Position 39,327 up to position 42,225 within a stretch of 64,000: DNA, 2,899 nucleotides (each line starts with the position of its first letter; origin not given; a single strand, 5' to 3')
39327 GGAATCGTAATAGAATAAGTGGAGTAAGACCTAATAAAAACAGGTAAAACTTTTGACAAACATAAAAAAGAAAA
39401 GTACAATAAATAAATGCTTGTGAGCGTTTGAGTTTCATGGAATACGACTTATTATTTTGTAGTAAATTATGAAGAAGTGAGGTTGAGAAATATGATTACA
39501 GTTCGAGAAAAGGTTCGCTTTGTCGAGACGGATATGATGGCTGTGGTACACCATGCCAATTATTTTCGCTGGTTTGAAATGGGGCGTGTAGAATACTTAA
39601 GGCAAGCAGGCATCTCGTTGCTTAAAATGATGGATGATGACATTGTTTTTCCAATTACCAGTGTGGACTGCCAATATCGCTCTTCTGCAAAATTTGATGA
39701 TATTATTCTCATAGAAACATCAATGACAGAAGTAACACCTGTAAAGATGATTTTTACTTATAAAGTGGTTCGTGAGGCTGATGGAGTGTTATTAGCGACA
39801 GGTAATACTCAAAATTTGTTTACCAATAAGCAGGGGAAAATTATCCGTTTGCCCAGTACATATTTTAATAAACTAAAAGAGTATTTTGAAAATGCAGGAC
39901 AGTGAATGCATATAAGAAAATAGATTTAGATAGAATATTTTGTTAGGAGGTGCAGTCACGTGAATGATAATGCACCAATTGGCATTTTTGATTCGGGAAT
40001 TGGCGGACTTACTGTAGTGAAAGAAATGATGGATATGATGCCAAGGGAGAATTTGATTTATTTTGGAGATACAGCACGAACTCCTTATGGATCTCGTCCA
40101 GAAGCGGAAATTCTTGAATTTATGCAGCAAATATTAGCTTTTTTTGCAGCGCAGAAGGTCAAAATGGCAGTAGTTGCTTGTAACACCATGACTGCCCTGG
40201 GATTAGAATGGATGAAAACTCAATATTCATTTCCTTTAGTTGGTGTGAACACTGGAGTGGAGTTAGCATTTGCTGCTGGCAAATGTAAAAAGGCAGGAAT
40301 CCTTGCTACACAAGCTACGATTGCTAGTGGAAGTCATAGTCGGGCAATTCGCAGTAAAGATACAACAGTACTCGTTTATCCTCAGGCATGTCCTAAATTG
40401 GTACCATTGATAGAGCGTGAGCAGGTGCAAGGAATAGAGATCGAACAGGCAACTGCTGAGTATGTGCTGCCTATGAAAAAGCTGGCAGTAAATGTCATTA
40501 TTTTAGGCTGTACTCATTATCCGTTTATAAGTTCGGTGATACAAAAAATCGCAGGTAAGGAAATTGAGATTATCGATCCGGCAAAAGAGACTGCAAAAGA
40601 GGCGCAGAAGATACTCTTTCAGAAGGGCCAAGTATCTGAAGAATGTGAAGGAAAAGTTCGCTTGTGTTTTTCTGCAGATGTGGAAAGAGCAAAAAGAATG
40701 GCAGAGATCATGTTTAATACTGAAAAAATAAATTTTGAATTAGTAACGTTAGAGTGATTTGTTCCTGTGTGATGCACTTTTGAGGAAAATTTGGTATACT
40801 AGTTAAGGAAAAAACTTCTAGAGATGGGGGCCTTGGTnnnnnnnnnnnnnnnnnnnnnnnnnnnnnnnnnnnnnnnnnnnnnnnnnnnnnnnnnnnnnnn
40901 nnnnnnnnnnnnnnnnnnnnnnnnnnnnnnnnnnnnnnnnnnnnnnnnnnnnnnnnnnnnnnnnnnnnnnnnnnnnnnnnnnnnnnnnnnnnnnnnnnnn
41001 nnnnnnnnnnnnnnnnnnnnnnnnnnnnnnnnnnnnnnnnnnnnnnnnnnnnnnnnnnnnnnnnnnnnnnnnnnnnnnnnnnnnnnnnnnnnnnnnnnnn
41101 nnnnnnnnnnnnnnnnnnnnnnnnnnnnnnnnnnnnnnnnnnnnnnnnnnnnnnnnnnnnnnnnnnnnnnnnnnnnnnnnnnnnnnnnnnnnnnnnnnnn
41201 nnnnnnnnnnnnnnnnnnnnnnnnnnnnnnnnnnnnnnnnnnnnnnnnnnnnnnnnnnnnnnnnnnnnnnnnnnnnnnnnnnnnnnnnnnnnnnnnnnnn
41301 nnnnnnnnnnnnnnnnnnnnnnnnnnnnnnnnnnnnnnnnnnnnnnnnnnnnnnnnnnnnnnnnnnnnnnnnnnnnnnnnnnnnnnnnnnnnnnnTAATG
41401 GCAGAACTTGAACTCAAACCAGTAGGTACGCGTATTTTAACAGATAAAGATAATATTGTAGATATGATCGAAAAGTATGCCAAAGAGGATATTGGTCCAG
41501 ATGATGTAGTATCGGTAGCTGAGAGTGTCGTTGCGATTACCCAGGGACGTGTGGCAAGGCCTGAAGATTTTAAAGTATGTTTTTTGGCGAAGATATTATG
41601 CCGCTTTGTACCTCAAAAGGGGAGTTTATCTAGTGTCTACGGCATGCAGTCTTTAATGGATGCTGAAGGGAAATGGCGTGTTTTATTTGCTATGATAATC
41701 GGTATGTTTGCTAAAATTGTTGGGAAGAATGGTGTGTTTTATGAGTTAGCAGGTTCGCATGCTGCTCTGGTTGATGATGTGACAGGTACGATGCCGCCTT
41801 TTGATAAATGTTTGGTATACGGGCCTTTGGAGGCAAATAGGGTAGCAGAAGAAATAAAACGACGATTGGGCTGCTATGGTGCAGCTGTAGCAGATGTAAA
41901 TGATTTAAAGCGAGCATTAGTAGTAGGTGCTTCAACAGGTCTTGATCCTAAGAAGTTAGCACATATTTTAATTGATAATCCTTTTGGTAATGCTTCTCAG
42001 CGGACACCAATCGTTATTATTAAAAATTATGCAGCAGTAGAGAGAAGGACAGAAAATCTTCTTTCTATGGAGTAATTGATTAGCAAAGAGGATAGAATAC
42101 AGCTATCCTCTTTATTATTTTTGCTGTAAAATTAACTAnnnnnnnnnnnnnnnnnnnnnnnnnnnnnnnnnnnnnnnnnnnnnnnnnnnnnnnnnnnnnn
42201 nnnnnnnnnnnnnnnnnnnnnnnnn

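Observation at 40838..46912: Translationally coupled five-gene operon of unknown function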

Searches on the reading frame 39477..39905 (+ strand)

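Call 5: search_protein_families(library=pfam, proteins=[window:39477-39905:+], max_evalue=0.01)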
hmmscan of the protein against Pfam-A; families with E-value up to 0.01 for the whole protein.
window:39477-39905:+ (142 aa): 2 families
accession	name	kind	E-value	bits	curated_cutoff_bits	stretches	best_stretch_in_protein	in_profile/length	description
PF03061.28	4HBT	-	2.2e-12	47.5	20.6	1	23-104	3-77/79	Thioesterase superfamily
PF13279.12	4HBT_2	-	4.1e-12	47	25.5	1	13-126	1-115/122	Thioesterase-like superfamily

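Call 6: search_protein_families(library=ncbifam, proteins=[window:39477-39905:+], max_evalue=0.01)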
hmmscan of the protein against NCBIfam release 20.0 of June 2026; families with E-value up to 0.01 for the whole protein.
window:39477-39905:+ (142 aa): 4 families
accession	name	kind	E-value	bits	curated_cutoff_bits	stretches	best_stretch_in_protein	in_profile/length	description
TIGR00051.1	TIGR00051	subfamily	1.5e-25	89.8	68.7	1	12-125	3-116/117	YbgC/FadM family acyl-CoA thioesterase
NF047424.1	MenI_Staph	exception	7.5e-24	84.3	225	1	12-134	9-131/148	1,4-dihydroxy-2-naphthoyl-CoA hydrolase MenI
TIGR02799.1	thio_ybgC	equivalog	9.9e-22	77.5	141.35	1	12-129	6-123/126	tol-pal system-associated acyl-CoA thioesterase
NF008065.0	PRK10800.1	equivalog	2.3e-16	60.1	185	1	12-127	11-126/134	tol-pal system-associated acyl-CoA thioesterase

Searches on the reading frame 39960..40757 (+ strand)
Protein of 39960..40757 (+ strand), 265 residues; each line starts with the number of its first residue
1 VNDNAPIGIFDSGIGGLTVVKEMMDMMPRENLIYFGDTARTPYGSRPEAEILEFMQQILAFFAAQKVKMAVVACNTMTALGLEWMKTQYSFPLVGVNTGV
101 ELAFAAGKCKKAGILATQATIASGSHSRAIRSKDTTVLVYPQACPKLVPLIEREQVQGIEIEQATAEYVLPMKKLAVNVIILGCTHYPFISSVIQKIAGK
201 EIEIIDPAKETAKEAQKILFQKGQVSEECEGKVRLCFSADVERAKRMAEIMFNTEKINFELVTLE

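Call 5: search_protein_families(library=pfam, proteins=[window:39960-40757:+], max_evalue=0.01)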
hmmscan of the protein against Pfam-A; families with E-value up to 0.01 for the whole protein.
window:39960-40757:+ (265 aa): 1 family
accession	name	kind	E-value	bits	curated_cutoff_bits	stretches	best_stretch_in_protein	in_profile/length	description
PF01177.27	Asp_Glu_race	-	6.6e-19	69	31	1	32-215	30-211/211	Asp/Glu/Hydantoin racemase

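Call 6: search_protein_families(library=ncbifam, proteins=[window:39960-40757:+], max_evalue=0.01)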
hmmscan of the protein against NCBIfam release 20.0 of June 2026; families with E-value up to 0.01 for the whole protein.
window:39960-40757:+ (265 aa): 5 families
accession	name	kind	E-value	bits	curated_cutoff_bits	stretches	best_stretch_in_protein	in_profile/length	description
NF002035.0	PRK00865.1-3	equivalog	1.1e-67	228.5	328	1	3-264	2-265/267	glutamate racemase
TIGR00067.1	glut_race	equivalog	1.6e-63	214.4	146.65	1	7-246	1-243/251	glutamate racemase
NF002034.1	PRK00865.1-1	equivalog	2.5e-28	99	408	1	9-245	3-242/260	glutamate racemase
NF052483.1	racemase_CuyB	equivalog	6.3e-10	39.4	190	1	52-215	57-221/225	cysteate racemase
TIGR00035.1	asp_race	subfamily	8.2e-10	38.6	93.1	1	57-222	67-230/236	amino acid racemase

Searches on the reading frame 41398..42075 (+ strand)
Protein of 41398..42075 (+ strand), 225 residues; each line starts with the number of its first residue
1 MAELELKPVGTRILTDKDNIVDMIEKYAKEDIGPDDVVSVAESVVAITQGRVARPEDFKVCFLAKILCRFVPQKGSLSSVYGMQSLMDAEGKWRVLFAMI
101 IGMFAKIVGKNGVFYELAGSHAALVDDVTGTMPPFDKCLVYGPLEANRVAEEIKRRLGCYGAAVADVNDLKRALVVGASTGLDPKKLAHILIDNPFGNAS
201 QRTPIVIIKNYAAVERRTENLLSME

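Call 5: search_protein_families(library=pfam, proteins=[window:41398-42075:+], max_evalue=0.01)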
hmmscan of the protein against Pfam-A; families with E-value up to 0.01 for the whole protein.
window:41398-42075:+ (225 aa): 1 family
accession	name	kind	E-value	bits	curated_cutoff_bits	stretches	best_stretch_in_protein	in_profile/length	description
PF01996.21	F420_ligase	-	1.6e-07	31.5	25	1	11-110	4-87/218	F420-0:Gamma-glutamyl ligase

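Call 6: search_protein_families(library=ncbifam, proteins=[window:41398-42075:+], max_evalue=0.01)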
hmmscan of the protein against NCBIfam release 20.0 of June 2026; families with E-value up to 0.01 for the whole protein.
window:41398-42075:+ (225 aa): 1 family
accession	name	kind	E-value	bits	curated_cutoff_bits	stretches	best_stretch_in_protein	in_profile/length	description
NF009809.0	PRK13293.1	equivalog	0.00011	21.7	274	1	12-66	12-64/253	coenzyme F420-0:L-glutamate ligase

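Call 21: search_solved_structures(query=window:41398-42072:+, max_evalue=1, show_alignments=2)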
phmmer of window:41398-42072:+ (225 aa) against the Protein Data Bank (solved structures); distinct sequences matched with E-value up to 1: 5.
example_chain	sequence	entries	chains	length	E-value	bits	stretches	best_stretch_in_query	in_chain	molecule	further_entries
7qep_O6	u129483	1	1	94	0.17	14.8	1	121-174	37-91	60S ribosomal protein L36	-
7r81_k1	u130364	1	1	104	0.33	13.8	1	123-175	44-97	60S ribosomal protein L36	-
7uld_A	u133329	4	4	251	0.6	13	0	6-138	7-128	Coenzyme F420:L-glutamate ligase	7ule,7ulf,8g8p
2phn_A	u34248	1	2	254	0.63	12.9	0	6-138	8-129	F420-0:gamma-glutamyl ligase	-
2g9i_A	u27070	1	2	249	0.63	12.9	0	6-138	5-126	F420-0:gamma-glutamyl ligase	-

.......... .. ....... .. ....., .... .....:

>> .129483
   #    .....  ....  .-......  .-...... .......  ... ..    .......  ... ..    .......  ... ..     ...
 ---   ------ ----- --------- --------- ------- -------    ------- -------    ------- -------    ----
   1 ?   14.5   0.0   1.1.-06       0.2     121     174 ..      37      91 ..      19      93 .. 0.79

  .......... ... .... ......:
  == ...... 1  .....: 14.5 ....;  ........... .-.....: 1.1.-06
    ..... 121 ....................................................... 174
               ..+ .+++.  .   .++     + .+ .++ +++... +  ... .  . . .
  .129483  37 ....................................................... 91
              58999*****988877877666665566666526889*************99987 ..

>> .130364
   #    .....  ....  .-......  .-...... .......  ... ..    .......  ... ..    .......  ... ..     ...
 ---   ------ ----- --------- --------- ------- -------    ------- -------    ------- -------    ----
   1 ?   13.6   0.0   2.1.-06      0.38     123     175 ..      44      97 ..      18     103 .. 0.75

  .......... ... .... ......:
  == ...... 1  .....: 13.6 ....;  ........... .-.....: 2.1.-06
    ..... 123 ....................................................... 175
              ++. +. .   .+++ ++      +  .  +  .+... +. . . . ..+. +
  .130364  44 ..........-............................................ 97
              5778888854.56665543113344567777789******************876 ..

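Call 52: search_solved_structures(query=A3, max_evalue=1, show_alignments=2)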
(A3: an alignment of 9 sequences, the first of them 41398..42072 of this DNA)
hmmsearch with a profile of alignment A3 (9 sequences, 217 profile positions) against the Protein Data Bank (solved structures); distinct sequences matched with E-value up to 1: 6.
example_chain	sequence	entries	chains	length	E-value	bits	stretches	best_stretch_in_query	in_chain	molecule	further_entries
7r81_k1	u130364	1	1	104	0.051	16.3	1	123-173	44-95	60S ribosomal protein L36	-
7uld_A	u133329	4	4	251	0.27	13.9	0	3-69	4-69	Coenzyme F420:L-glutamate ligase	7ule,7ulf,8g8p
2phn_A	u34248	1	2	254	0.28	13.9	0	3-69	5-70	F420-0:gamma-glutamyl ligase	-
2g9i_A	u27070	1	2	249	0.32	13.7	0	4-69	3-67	F420-0:gamma-glutamyl ligase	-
7qep_O6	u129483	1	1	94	0.57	12.9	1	122-173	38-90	60S ribosomal protein L36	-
3uf0_A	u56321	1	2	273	0.96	12.1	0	140-194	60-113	Short-chain dehydrogenase/reductase SDR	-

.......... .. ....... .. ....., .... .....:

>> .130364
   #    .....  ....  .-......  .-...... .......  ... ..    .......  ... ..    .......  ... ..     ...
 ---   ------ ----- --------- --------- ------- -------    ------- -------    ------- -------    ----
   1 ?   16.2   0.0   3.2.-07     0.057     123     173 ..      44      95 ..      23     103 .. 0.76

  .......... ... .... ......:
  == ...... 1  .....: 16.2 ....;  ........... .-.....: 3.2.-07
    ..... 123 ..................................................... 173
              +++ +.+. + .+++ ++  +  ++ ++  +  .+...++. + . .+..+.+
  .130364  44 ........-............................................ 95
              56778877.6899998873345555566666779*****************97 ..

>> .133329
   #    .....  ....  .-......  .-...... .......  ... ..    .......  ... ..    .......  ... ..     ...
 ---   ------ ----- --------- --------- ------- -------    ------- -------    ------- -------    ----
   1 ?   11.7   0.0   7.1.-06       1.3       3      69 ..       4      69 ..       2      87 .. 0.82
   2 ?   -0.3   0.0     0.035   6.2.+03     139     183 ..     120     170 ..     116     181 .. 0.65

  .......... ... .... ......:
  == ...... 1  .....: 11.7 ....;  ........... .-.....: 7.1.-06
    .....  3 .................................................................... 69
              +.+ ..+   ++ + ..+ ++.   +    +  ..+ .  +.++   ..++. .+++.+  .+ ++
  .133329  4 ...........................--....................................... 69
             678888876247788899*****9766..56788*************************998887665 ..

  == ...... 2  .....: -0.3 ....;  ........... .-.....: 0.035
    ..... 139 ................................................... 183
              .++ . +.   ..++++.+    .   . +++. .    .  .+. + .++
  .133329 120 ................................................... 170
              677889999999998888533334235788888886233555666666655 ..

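Call 53: find_homologous_proteins(query=window:41398-42072:+, max_evalue=0.001)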
Query window:41398-42072:+ (225 aa): 1671 proteins with E <= 0.001 among 2232 candidates; the best 120 are listed.
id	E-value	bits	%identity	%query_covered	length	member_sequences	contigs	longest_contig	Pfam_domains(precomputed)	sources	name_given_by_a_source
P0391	2.6e-140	483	98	100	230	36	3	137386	PF01996.22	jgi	jgi:hypothetical protein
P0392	1.4e-123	429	88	98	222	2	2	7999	PF01996.22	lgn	-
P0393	2.3e-123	428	89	97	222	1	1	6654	PF01996.22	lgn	-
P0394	3.6e-122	424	87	98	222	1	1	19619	PF01996.22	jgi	jgi:hypothetical protein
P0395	4.7e-122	424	87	98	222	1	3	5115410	PF01996.22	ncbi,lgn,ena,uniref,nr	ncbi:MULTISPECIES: coenzyme F420-0:L-glutamate ligase [unclassified Pelosinus]|uniref:coenzyme F420-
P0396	1.2e-121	422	86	98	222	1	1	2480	PF01996.22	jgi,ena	-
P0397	1.7e-121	422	86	98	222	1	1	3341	PF01996.22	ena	-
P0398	7.7e-119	413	86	96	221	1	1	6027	PF01996.22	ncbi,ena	-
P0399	9.8e-119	413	84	100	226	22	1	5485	PF01996.22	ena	-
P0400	7.6e-118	410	84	97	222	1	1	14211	PF01996.22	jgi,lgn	jgi:hypothetical protein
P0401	1.2e-117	409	85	96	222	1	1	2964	PF01996.22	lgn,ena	-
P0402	1.6e-117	409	83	96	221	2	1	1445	PF01996.22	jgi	-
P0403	4.2e-117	407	83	97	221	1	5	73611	PF01996.22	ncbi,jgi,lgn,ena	-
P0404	4.8e-116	404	83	97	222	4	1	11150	PF01996.22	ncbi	-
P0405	4.5e-115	401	82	96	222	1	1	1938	PF01996.22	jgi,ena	-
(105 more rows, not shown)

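Call 63: predict_structure(alignment_id=A4)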
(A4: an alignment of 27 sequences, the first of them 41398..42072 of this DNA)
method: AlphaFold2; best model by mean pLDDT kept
length: 225 residues; sequences in the alignment: 27
mean_pLDDT: 85.2   pTM: 0.77
mean pLDDT of the five models: 85.2, 81.9, 78.8, 77.2, 68.6
residues with pLDDT >= 90: 97; 70-90: 97; 50-70: 31; < 50: 0
segments of 3 or more residues with pLDDT < 50: none
pLDDT, mean of each block of 10 residues (from residue 1): 83 88 95 95 88 86 92 78 91 94 91 86 74 70 87 96 81 85 90 65 87 87 64
secondary structure, 60 per line:
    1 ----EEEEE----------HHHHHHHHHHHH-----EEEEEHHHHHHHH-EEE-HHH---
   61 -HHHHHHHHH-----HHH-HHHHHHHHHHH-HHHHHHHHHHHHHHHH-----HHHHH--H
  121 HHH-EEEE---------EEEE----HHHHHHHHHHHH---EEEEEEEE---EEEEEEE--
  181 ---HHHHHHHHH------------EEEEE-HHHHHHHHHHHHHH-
elements in order: E5-9 H20-31 E37-41 H42-49 E51-53 H62-70 H80-90 H92-107 H113-117 H120-123 E125-128 E138-141 H146-157 E161-168 E172-178 H184-192 E205-209 H211-224
